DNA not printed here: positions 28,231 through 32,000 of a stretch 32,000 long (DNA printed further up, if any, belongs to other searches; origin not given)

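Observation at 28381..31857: One polypeptide combining Hsp70, its exchange factor GrpE and a Ser/Thr kinase, directly abutting a CRISPR array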

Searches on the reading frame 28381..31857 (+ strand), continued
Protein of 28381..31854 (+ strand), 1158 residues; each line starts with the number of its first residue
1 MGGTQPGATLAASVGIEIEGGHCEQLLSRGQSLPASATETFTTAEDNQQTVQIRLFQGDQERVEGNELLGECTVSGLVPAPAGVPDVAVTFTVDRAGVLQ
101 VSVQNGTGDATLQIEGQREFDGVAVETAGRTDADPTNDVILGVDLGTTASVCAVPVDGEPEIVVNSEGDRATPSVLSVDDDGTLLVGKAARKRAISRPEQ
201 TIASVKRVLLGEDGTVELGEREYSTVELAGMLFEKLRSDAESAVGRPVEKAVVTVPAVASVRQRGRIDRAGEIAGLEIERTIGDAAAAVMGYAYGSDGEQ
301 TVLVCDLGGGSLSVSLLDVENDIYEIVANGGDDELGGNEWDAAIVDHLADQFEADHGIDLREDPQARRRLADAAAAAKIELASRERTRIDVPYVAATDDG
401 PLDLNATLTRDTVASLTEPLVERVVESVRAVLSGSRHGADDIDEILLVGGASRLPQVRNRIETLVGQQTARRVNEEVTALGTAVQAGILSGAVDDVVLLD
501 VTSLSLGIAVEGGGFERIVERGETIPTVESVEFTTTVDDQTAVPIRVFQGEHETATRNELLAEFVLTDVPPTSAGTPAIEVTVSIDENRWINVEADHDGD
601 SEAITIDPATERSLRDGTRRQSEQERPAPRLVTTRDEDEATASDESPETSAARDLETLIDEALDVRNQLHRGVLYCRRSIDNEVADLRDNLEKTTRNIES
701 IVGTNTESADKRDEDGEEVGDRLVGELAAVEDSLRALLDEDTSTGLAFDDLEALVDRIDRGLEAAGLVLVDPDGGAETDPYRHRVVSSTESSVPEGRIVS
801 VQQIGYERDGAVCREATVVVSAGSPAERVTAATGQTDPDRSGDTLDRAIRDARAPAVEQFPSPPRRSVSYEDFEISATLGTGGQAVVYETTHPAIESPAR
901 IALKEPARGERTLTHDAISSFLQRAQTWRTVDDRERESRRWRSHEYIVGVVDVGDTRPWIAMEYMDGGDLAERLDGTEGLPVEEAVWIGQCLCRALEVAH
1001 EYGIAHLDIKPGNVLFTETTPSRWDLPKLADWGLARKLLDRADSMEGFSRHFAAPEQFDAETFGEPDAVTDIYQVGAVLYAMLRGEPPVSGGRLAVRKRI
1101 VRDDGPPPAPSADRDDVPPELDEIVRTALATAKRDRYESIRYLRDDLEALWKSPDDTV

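Call 32: search_protein_families(library=pfam, proteins=[L006:33298-36120:-, L006:36261-38843:+, L006:39096-40019:+, L006:40023-41924:+, L006:16365-17315:-, L006:17609-18271:+, L006:29508-29972:+], max_evalue=0.001)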
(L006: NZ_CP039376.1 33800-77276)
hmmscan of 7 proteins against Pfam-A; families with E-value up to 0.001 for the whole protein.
L006:33298-36120:- (941 aa): 18 families
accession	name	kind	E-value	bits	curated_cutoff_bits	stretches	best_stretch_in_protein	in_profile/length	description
PF13513.12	HEAT_EZ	-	2.8e-39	133.3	27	0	411-458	3-54/55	HEAT-like repeat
PF12717.13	Cnd1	-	1.8e-35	122.8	26.4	2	245-322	19-96/162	non-SMC mitotic condensation complex subunit 1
PF00069.31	Pkinase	-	3.7e-31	108.9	31.7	1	679-892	2-211/263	Protein kinase domain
PF07714.23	PK_Tyr_Ser-Thr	-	4.7e-22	79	23.1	1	679-923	2-248/258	Protein tyrosine and serine/threonine kinase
PF02985.28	HEAT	-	4.5e-18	64.1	23.5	0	249-276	2-29/31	HEAT repeat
PF20168.4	PDS5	-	7.3e-14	51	27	2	38-236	181-386/1053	Sister chromatid cohesion protein PDS5 protein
PF25786.1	HEAT_GCN1_C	-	8.6e-14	52.3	27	0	211-295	28-119/151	GCN1-like, C-terminal HEAT repeats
PF13646.12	HEAT_2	-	5.4e-13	49.5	27.7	0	398-485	2-78/88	HEAT repeats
PF22928.2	INTS1_R4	-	1.8e-12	47.5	27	0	249-300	35-86/102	Integrator complex subunit 1, R4 domain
PF01602.26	Adaptin_N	-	1.1e-11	44.5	37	0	50-278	67-296/524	Adaptin N terminal region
PF24987.1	HEAT_EF3_N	-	7.2e-08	33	32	0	508-591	67-152/169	EF3 N-terminal HEAT repeat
PF21505.3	RPN2_N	-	1.7e-07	31.4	27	0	145-197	10-62/296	26S proteasome subunit RPN2, N-terminal domain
PF24722.1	DUF7674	-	7.2e-07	29.7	27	0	264-336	31-102/111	Domain of unknown function (DUF7674)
PF12054.13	DUF3535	-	4.2e-06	26.7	26.2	0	225-296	104-185/448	Domain of unknown function (DUF3535)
PF12348.14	CLASP_N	-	7.6e-06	26.1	27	0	548-620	135-216/227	CLASP N terminal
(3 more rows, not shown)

L006:36261-38843:+ (861 aa): 6 families
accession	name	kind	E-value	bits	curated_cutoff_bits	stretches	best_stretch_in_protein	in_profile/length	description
PF13360.13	PQQ_2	-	5.4e-33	115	27.6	3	543-630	15-102/233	Outer membrane protein assembly factor BamB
PF13570.13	Beta-prop_ACSF4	-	4.2e-31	109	133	2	542-711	40-214/329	Beta-alanine-activating enzyme, beta-propeller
PF00069.31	Pkinase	-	1.1e-28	100.8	31.7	1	43-287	20-255/263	Protein kinase domain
PF01011.28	PQQ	-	2.4e-20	73.2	26.7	3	552-591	48-87/595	Glucose/ethanol/alcohol dehydrogenase, beta-propeller domain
PF07714.23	PK_Tyr_Ser-Thr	-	1.8e-15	57.4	23.1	1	48-283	29-248/258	Protein tyrosine and serine/threonine kinase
PF23754.1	Beta-prop_IP5PC_F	-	0.00018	21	27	0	554-619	292-356/392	IP5P C-F beta-propeller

L006:39096-40019:+ (308 aa): 11 families
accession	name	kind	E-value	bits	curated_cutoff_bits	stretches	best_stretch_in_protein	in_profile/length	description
PF07728.20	AAA_5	-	8.1e-30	104.1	22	1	67-207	1-139/139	AAA domain (dynein-related subfamily)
PF07726.17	AAA_3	-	1.5e-13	51.3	27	1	68-207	2-129/131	ATPase family associated with various cellular activities (AAA)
PF00004.35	AAA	-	5.7e-09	37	21.2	1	68-207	1-123/131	ATPase family associated with various cellular activities (AAA)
PF20030.5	bpMoxR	-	9.3e-06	25.3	27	1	55-167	21-128/205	MoxR domain in the MoxR-vWA-beta-propeller ternary systems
PF00493.29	MCM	-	1.8e-05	24.4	23.3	1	66-203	58-184/224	MCM P-loop domain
PF13191.12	AAA_16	-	1.9e-05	25.6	32.6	0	66-163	25-159/167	AAA ATPase domain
PF01078.27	Mg_chelatase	-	2.4e-05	24.3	20.3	0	48-88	5-45/207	Magnesium chelatase, subunit ChlI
PF08406.16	CbbQ_C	-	5.6e-05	23.7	20.6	1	220-293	1-69/85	CbbQ/NirQ/NorQ C-terminal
PF13401.12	AAA_22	-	8.8e-05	23.3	27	1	68-159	8-107/130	AAA domain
PF00158.32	Sigma54_activat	-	0.00012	22.2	20.2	1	55-194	12-146/168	Sigma-54 interaction domain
PF13604.12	AAA_30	-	0.00039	20.6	27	1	61-166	13-118/191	AAA domain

L006:40023-41924:+ (634 aa): 3 families
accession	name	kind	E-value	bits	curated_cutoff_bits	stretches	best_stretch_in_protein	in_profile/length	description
PF13519.12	VWA_2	-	4e-07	31.1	27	1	472-572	2-106/107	von Willebrand factor type A domain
PF05762.20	VWA_CoxE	-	3.4e-05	23.8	26.4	0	424-483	11-71/222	VWA domain containing CoxE-like protein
PF11775.14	CobT_C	-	0.00014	22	21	1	457-510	1-54/220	Cobalamin biosynthesis protein CobT VWA domain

L006:16365-17315:- (317 aa): 0 families

L006:17609-18271:+ (221 aa): 0 families

L006:29508-29972:+ (155 aa): 0 families

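Call 35: search_protein_representatives(protein=window:28381-31854:+)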
Query: 1158 residues. Proteins with E-value up to 0.001 (for the whole library): 574748; up to 1e-10: 235346; up to 1e-30: 8399. The best 150 are listed.
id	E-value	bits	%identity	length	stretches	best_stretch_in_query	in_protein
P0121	0.0e+00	1175.0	55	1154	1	3-1151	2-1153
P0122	1.8e-233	794.3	46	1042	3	140-643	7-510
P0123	4.4e-218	743.4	42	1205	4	136-612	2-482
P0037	2.1e-208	711.3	50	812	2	140-606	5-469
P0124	1.2e-172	592.9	42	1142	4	137-597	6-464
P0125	1.4e-168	579.4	40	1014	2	136-824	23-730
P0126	1.7e-155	536.2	40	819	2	815-1150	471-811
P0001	1.1e-123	430.8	61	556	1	848-1149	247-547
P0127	9.8e-117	407.8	37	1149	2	133-599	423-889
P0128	1.3e-115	404.0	37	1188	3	138-655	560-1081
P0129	1.2e-113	397.6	38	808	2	141-628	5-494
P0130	1.5e-111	390.6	36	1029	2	220-607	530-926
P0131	1.7e-110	387.1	37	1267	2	138-625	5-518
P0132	2.5e-109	383.3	42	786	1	137-628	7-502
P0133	3.0e-109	383.0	38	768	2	141-606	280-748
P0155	3.1e-101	356.5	40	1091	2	853-1155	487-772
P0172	4.2e-97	342.8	36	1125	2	820-1156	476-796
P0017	1.0e-91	325.0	38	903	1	649-1144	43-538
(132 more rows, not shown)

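Call 37: search_protein_families(library=pfam, proteins=[P0121, P0122, P0123, P0124, P0125, P0126, P0127, P0155, P0172], max_evalue=0.001)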
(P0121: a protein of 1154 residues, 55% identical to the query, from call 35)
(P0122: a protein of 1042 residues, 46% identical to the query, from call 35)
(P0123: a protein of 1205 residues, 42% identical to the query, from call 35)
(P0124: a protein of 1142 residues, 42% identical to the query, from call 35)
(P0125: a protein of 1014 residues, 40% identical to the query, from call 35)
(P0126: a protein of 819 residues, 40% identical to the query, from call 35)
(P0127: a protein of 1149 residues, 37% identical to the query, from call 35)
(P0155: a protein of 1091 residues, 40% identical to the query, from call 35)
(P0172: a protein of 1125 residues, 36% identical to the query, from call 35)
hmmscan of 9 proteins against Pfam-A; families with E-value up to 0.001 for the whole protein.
P0121 (1154 aa): 6 families
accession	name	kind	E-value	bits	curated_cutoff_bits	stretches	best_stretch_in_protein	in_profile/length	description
PF00012.26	HSP70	-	8.3e-162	539.9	20.6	3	212-691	103-571/599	Hsp70 protein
PF00069.31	Pkinase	-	6.1e-28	98.4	31.7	1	882-1100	1-200/263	Protein kinase domain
PF07714.23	PK_Tyr_Ser-Thr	-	2.7e-12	47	23.1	1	883-1097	2-205/258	Protein tyrosine and serine/threonine kinase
PF06723.19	MreB_Mbl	-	1.5e-09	37.6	27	1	226-479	77-317/327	MreB/Mbl protein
PF01025.24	GrpE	-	2e-08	34.6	25.8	1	708-805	68-164/165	GrpE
PF03109.22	ABC1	-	0.0003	20.4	22.9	0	966-1049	144-220/244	ABC1 atypical kinase-like domain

P0122 (1042 aa): 5 families
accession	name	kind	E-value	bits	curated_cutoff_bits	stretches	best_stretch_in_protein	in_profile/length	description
PF00012.26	HSP70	-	2.6e-193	643.9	20.6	1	9-485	3-505/599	Hsp70 protein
PF00069.31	Pkinase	-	4e-31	108.8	31.7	1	780-1025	3-252/263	Protein kinase domain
PF07714.23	PK_Tyr_Ser-Thr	-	1.4e-21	77.4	23.1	1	780-1025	3-249/258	Protein tyrosine and serine/threonine kinase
PF06723.19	MreB_Mbl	-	1.8e-18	66.9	27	1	7-351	3-316/327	MreB/Mbl protein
PF01025.24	GrpE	-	2.9e-07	30.8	25.8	1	616-755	29-164/165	GrpE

P0123 (1205 aa): 5 families
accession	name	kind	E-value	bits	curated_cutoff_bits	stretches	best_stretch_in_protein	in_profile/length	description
PF00012.26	HSP70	-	3.2e-204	680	20.6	2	6-481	1-501/599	Hsp70 protein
PF00069.31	Pkinase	-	3.2e-30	105.8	31.7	1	944-1154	6-212/263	Protein kinase domain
PF07714.23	PK_Tyr_Ser-Thr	-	3.8e-24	85.8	23.1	1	940-1185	2-249/258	Protein tyrosine and serine/threonine kinase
PF06723.19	MreB_Mbl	-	5.5e-12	45.6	27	1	99-350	77-315/327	MreB/Mbl protein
PF01025.24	GrpE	-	1.8e-05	24.9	25.8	1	844-917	92-165/165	GrpE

P0124 (1142 aa): 6 families
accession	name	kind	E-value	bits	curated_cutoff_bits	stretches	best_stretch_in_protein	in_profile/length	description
PF00012.26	HSP70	-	1.6e-115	387.1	20.6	3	90-468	107-489/599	Hsp70 protein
PF00069.31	Pkinase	-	1.7e-32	113.3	31.7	1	869-1071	4-204/263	Protein kinase domain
PF07714.23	PK_Tyr_Ser-Thr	-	7.8e-20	71.7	23.1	1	869-1069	4-210/258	Protein tyrosine and serine/threonine kinase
PF01025.24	GrpE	-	5e-18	65.8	25.8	1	743-839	66-164/165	GrpE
PF06723.19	MreB_Mbl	-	3.3e-05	23.3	27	1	117-225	94-198/327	MreB/Mbl protein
PF01869.26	BcrAD_BadFG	-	0.00033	20.7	31.5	0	291-352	206-269/271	BadF/BadG/BcrA/BcrD ATPase family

P0125 (1014 aa): 5 families
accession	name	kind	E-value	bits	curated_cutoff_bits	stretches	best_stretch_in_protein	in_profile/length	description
PF00012.26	HSP70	-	4.5e-119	398.8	20.6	2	101-488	102-491/599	Hsp70 protein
PF00069.31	Pkinase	-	1.3e-32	113.7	31.7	1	754-967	4-212/263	Protein kinase domain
PF07714.23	PK_Tyr_Ser-Thr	-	1.3e-24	87.4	23.1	1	754-996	4-248/258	Protein tyrosine and serine/threonine kinase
PF01025.24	GrpE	-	3.5e-15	56.5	25.8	1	632-727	71-164/165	GrpE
PF06723.19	MreB_Mbl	-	1.1e-09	38.1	27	1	114-238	75-194/327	MreB/Mbl protein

P0126 (819 aa): 5 families
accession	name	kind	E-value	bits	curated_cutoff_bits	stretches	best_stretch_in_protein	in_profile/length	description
PF00012.26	HSP70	-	5.1e-101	339.2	20.6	1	72-479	114-530/599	Hsp70 protein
PF00069.31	Pkinase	-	1.5e-21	77.4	31.7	1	538-761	5-207/263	Protein kinase domain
PF07714.23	PK_Tyr_Ser-Thr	-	5.8e-16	59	23.1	1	536-786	3-241/258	Protein tyrosine and serine/threonine kinase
PF06723.19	MreB_Mbl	-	4.5e-14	52.5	27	1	89-322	91-317/327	MreB/Mbl protein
PF02782.22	FGGY_C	-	0.00024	21.4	27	1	239-326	117-196/198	FGGY family of carbohydrate kinases, C-terminal domain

P0127 (1149 aa): 16 families
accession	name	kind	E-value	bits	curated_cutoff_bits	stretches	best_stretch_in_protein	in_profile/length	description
PF00012.26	HSP70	-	4.1e-216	719.3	20.6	2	431-903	2-501/599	Hsp70 protein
PF00515.34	TPR_1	-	4.1e-39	131.3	27.8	5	1080-1111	1-32/34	Tetratricopeptide repeat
PF07719.23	TPR_2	-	1.8e-38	127.9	27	5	1014-1044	3-33/34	Tetratricopeptide repeat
PF13181.12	TPR_8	-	5.5e-32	107.6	25.7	2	1015-1043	4-32/34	Tetratricopeptide repeat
PF13414.12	TPR_11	-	3.1e-30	104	26.8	4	954-990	4-40/42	TPR repeat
PF13432.12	TPR_16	-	8.4e-26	90.5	32.7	4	1052-1112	3-63/65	Tetratricopeptide repeat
PF13431.12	TPR_17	-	5.8e-22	76.5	24.4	1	1068-1100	1-33/34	Tetratricopeptide repeat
PF13424.12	TPR_12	-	9.3e-21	74.3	30.1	2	1011-1075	2-74/77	Tetratricopeptide repeat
PF06723.19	MreB_Mbl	-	3.3e-15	56.2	27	1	429-643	2-194/327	MreB/Mbl protein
PF13374.12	TPR_10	-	2.4e-14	53.2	27.5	1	1016-1040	6-30/42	Tetratricopeptide repeat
PF13428.12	TPR_14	-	1.6e-10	41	23.5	0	1018-1054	7-43/44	Tetratricopeptide repeat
PF13176.12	TPR_7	-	2.9e-09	36.7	27.9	0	1082-1112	1-33/36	Tetratricopeptide repeat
PF14559.12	TPR_19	-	3.9e-09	37.1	25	0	954-1006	1-53/68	Tetratricopeptide repeat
PF23914.1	TPR_CcmH_CycH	-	0.00022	21.5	42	1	1018-1107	56-148/158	Cytochrome c-type biogenesis protein H TPR domain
PF13174.12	TPR_6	-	0.0003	21.7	26.3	0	951-976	7-32/33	Tetratricopeptide repeat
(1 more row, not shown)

P0155 (1091 aa): 5 families
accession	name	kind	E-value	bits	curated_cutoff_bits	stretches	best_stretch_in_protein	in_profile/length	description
PF00069.31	Pkinase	-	1.4e-67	228.3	31.7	2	508-754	2-252/263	Protein kinase domain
PF07714.23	PK_Tyr_Ser-Thr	-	1.7e-46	159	23.1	2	510-753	4-248/258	Protein tyrosine and serine/threonine kinase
PF13360.13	PQQ_2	-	1.6e-35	123.3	27.6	2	291-458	29-196/233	Outer membrane protein assembly factor BamB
PF13570.13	Beta-prop_ACSF4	-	6.1e-34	118.3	133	1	227-398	70-242/329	Beta-alanine-activating enzyme, beta-propeller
PF01011.28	PQQ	-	5.2e-16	58.9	26.7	1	293-329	52-88/595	Glucose/ethanol/alcohol dehydrogenase, beta-propeller domain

P0172 (1125 aa): 7 families
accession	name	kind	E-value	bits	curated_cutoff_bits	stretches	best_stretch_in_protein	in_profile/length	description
PF00069.31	Pkinase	-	3.2e-63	214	31.7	2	532-779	3-254/263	Protein kinase domain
PF07714.23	PK_Tyr_Ser-Thr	-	1.7e-49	168.9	23.1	2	532-777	3-249/258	Protein tyrosine and serine/threonine kinase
PF13570.13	Beta-prop_ACSF4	-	1.6e-45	156.4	133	3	175-411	20-261/329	Beta-alanine-activating enzyme, beta-propeller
PF13360.13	PQQ_2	-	1.4e-36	126.8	27.6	4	226-389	3-182/233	Outer membrane protein assembly factor BamB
PF01011.28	PQQ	-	3.6e-16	59.4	26.7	1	291-327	51-87/595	Glucose/ethanol/alcohol dehydrogenase, beta-propeller domain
PF06293.20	Kdo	-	0.00022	21.2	21.3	0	626-663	119-154/207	Lipopolysaccharide kinase (Kdo/WaaP) family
PF16819.11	DUF5074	-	0.0007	19.2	27.2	0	172-278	151-262/353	Domain of unknown function (DUF5074)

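Call 46: search_protein_families(library=pfam, proteins=[L007:19801-20343:+, L007:20527-22545:-], max_evalue=0.001)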
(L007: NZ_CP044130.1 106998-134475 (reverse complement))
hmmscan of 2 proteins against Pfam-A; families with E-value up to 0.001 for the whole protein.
L007:19801-20343:+ (181 aa): 0 families

L007:20527-22545:- (673 aa): 7 families
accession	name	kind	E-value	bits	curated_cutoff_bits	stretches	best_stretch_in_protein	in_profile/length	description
PF13360.13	PQQ_2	-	3.9e-66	223.5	27.6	3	81-228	2-149/233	Outer membrane protein assembly factor BamB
PF13570.13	Beta-prop_ACSF4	-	1.7e-55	189.1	133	2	165-327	69-236/329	Beta-alanine-activating enzyme, beta-propeller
PF00069.31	Pkinase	-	2.8e-33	115.9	31.7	1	413-614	3-200/263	Protein kinase domain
PF01011.28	PQQ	-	3.7e-28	99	26.7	1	147-186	52-86/595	Glucose/ethanol/alcohol dehydrogenase, beta-propeller domain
PF07714.23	PK_Tyr_Ser-Thr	-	2.3e-25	89.8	23.1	1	412-655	2-248/258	Protein tyrosine and serine/threonine kinase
PF25292.1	Beta-prop_CGLA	-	1.4e-09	38.3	26.8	0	75-127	47-102/316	Lambda-carrageenase beta-propeller domain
PF25815.1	CTHRC1_C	-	0.00012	22.8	27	0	253-288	49-84/137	CTHRC1, C-terminal domain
